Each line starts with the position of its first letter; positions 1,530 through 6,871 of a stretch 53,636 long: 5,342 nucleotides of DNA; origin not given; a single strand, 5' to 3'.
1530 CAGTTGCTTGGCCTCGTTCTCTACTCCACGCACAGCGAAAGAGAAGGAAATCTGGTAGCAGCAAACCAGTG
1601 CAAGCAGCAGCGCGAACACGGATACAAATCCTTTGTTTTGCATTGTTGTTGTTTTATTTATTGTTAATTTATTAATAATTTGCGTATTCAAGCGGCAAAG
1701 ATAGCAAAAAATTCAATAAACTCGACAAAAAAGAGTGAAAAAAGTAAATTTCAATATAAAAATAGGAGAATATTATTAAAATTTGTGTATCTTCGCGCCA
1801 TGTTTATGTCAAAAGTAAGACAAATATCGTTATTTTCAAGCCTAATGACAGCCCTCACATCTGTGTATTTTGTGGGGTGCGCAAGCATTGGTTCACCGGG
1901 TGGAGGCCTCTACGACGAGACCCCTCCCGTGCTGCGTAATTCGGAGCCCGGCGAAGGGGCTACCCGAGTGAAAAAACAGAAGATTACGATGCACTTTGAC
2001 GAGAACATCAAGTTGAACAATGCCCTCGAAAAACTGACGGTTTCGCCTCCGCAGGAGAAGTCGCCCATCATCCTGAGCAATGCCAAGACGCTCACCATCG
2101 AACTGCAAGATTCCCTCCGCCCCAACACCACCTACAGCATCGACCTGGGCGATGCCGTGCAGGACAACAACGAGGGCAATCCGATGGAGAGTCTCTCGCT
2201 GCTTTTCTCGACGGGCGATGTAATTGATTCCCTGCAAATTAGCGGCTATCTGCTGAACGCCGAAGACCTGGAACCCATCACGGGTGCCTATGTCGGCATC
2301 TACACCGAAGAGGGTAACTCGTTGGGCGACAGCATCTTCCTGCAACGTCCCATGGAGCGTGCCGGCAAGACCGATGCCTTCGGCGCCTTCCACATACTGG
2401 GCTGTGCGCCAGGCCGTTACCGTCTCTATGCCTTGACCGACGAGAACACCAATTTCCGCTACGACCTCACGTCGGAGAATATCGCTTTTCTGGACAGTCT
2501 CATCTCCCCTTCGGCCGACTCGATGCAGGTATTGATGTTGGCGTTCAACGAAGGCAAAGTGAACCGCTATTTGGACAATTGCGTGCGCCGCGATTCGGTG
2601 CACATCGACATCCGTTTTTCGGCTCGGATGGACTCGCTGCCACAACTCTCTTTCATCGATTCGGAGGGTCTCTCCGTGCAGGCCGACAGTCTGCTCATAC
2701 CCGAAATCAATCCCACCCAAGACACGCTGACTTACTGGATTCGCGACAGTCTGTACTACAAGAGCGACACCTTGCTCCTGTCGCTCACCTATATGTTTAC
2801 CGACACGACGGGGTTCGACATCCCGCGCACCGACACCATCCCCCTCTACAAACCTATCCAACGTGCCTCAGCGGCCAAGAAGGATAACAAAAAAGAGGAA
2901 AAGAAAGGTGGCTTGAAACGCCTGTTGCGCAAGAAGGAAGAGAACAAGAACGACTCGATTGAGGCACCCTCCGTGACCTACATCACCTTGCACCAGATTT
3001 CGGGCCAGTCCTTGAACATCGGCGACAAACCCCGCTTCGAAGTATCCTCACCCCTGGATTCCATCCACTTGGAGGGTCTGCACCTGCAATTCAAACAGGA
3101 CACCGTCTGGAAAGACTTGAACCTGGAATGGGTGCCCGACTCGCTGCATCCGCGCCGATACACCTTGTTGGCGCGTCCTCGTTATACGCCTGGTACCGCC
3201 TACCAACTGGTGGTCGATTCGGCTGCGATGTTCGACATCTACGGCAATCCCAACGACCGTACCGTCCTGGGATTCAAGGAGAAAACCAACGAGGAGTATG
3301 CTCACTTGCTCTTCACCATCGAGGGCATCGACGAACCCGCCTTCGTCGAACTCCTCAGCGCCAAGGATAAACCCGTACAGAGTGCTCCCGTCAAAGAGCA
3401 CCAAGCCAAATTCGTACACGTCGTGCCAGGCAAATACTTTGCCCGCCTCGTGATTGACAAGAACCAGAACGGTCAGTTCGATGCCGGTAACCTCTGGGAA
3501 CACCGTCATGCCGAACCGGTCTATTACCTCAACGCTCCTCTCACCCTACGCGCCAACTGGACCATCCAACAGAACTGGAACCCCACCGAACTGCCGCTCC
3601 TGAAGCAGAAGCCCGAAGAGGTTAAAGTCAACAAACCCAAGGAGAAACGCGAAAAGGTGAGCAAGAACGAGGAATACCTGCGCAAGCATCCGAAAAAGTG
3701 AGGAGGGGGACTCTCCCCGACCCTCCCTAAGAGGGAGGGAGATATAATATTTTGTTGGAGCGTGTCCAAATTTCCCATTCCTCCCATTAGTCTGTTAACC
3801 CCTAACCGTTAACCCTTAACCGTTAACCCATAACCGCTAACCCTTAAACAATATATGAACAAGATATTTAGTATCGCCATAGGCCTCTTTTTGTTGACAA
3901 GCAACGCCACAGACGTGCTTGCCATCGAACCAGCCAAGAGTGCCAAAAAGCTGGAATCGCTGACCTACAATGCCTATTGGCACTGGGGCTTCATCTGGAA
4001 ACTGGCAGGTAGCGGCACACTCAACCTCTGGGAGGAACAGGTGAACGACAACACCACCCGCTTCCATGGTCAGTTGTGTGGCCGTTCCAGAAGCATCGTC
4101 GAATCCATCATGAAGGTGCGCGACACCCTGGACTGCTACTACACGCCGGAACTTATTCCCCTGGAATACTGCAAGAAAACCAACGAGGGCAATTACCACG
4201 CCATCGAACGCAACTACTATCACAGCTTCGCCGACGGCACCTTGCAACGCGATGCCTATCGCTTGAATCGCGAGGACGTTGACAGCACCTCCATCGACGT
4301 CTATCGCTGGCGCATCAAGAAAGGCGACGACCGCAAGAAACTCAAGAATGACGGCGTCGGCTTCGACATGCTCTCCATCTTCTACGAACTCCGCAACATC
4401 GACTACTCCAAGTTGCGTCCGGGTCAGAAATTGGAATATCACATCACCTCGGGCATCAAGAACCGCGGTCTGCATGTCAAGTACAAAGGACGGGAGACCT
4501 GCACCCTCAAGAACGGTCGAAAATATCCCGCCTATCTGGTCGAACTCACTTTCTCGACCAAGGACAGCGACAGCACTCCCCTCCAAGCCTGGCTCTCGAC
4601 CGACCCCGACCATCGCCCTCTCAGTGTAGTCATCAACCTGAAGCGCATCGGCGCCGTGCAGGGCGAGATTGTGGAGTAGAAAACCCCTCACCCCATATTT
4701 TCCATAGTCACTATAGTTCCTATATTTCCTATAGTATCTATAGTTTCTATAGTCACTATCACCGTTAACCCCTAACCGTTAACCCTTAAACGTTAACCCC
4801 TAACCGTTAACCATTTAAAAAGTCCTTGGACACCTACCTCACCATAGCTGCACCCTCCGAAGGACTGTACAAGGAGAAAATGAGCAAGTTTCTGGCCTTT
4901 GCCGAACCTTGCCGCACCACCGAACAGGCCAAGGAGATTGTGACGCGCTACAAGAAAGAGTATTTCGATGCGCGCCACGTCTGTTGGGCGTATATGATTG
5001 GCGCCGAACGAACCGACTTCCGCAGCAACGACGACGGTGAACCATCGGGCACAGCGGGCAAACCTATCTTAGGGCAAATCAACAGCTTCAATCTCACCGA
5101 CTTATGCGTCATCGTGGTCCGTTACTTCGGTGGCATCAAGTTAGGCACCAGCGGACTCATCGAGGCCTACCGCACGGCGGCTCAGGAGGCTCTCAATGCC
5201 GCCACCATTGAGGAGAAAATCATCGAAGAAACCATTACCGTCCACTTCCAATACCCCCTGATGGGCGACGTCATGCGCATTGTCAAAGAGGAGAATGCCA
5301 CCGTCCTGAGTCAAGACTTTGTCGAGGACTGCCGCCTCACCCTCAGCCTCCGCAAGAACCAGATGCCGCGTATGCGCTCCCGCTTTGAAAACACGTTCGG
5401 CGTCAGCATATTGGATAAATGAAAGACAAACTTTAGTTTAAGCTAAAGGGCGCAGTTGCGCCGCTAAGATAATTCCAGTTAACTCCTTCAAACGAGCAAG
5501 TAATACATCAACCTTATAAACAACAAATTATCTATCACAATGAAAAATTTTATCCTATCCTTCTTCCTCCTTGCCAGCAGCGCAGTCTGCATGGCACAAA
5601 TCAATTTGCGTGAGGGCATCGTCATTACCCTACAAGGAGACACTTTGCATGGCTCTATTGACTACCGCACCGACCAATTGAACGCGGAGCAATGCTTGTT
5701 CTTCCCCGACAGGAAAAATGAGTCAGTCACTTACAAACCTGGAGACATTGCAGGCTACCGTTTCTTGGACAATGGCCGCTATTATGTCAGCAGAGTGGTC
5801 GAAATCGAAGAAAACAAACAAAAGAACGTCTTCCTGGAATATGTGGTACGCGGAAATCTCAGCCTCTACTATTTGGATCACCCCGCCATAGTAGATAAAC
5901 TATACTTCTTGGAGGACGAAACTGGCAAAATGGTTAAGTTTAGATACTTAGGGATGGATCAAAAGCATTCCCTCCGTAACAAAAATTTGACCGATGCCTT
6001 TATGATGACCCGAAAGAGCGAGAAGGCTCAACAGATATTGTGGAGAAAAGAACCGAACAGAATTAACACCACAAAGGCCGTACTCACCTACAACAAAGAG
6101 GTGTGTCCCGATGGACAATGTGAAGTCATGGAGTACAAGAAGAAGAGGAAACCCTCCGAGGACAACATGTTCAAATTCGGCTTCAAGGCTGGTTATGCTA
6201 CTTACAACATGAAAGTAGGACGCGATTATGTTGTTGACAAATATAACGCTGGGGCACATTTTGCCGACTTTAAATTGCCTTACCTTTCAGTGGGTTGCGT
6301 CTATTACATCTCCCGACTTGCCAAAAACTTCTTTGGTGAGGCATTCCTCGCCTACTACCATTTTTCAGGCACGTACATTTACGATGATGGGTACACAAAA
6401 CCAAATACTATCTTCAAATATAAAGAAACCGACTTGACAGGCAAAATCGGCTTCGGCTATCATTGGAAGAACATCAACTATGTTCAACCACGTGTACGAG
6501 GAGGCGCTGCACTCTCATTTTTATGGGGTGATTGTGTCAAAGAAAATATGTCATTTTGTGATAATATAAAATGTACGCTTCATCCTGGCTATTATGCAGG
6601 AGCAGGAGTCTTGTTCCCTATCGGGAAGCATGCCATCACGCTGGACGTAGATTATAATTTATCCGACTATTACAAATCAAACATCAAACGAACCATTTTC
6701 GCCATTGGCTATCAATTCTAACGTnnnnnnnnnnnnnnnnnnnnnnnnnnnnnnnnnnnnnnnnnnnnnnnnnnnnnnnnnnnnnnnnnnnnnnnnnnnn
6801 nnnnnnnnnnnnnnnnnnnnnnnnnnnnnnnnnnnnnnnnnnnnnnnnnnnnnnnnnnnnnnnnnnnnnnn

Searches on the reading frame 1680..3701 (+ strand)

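Call 11: search_protein_families(library=pfam, proteins=[window:1680-3701:+])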
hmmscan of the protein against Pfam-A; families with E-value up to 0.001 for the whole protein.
window:1680-3701:+ (673 aa): 1 family
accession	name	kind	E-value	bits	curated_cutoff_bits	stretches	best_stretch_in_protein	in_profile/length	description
PF13205.12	Big_5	-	5.4e-19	69.3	23.6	1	79-178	1-105/105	Bacterial Ig-like domain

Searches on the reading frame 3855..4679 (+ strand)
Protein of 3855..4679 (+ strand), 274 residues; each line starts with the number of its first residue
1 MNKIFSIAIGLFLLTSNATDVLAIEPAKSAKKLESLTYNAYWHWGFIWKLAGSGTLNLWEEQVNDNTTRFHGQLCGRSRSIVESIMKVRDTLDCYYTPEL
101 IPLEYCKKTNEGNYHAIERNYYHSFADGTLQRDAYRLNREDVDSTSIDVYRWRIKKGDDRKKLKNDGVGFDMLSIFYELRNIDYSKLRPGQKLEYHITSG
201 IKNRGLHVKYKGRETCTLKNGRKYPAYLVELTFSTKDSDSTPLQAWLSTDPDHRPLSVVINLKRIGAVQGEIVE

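Call 11: search_protein_families(library=pfam, proteins=[window:3855-4679:+])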
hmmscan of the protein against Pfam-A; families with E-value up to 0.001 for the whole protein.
window:3855-4679:+ (274 aa): 1 family
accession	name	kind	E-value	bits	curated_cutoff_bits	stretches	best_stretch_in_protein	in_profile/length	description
PF11306.15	DUF3108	-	8.6e-22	78.4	26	1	37-263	1-200/209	Protein of unknown function (DUF3108)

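Call 28: find_encoding_contigs(protein=window:3855-4679:+, flank=10000, max_places=10)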
Protein window:3855-4679:+ (274 aa): 3 contigs read that carry it; 2 places shown.
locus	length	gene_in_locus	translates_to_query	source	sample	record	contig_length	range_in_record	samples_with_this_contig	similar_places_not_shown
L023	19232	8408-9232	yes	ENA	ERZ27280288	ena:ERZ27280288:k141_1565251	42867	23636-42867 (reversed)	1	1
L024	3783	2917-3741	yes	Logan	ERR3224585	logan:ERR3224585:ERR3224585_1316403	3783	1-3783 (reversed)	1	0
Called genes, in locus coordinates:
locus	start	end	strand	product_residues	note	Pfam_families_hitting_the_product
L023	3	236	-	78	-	?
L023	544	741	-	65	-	PF20096:DUF6486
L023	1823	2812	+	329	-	PF02729:OTCace_N, PF00185:OTCace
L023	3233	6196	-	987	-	PF07549:Sec_GG (faint), PF21760:SecD_1st, PF22599:SecDF_P1_head, PF02355:SecD_SecF_C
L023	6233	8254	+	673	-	PF13205:Big_5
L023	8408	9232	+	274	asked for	PF11306:DUF3108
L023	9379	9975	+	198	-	PF01205:Impact_N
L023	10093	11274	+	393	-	-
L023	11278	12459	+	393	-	-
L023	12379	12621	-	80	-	-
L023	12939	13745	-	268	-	PF01513:NAD_kinase, PF20143:NAD_kinase_C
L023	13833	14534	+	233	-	PF01618:MotA_ExbB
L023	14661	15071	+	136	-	PF02472:ExbD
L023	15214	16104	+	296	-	-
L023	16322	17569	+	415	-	PF00165:HTH_AraC (faint), PF12833:HTH_18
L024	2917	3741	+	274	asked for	PF11306:DUF3108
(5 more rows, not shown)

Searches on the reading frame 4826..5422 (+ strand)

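Call 11: search_protein_families(library=pfam, proteins=[window:4826-5422:+])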
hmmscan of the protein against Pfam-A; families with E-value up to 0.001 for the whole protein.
window:4826-5422:+ (198 aa): 1 family
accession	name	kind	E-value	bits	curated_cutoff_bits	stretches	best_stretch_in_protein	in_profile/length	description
PF01205.25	UPF0029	-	1.9e-37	127.9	27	1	18-123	1-107/107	Uncharacterized protein family UPF0029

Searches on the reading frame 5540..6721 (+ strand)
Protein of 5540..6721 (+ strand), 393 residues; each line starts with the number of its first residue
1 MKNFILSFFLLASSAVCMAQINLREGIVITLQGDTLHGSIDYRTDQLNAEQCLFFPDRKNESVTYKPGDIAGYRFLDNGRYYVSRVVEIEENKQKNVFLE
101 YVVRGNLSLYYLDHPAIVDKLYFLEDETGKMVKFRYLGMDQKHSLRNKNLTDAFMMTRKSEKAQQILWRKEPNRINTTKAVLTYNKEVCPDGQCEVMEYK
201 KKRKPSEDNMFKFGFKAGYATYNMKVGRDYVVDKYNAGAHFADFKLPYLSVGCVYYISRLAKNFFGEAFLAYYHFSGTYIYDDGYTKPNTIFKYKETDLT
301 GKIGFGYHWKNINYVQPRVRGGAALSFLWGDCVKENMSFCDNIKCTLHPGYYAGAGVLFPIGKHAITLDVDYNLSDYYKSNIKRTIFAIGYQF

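Call 11: search_protein_families(library=pfam, proteins=[window:5540-6721:+])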
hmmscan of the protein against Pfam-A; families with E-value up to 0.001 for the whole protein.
window:5540-6721:+ (393 aa): 1 family
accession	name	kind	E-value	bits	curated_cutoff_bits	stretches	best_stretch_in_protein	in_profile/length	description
PF13568.12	OMP_b-brl_2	-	0.00089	19.8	27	0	269-374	58-168/175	Outer membrane protein beta-barrel domain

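Call 53: search_protein_families(library=ncbifam, proteins=[window:5540-6721:+], max_evalue=0.01)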
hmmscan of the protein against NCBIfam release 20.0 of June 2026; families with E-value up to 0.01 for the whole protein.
window:5540-6721:+ (393 aa): 0 families
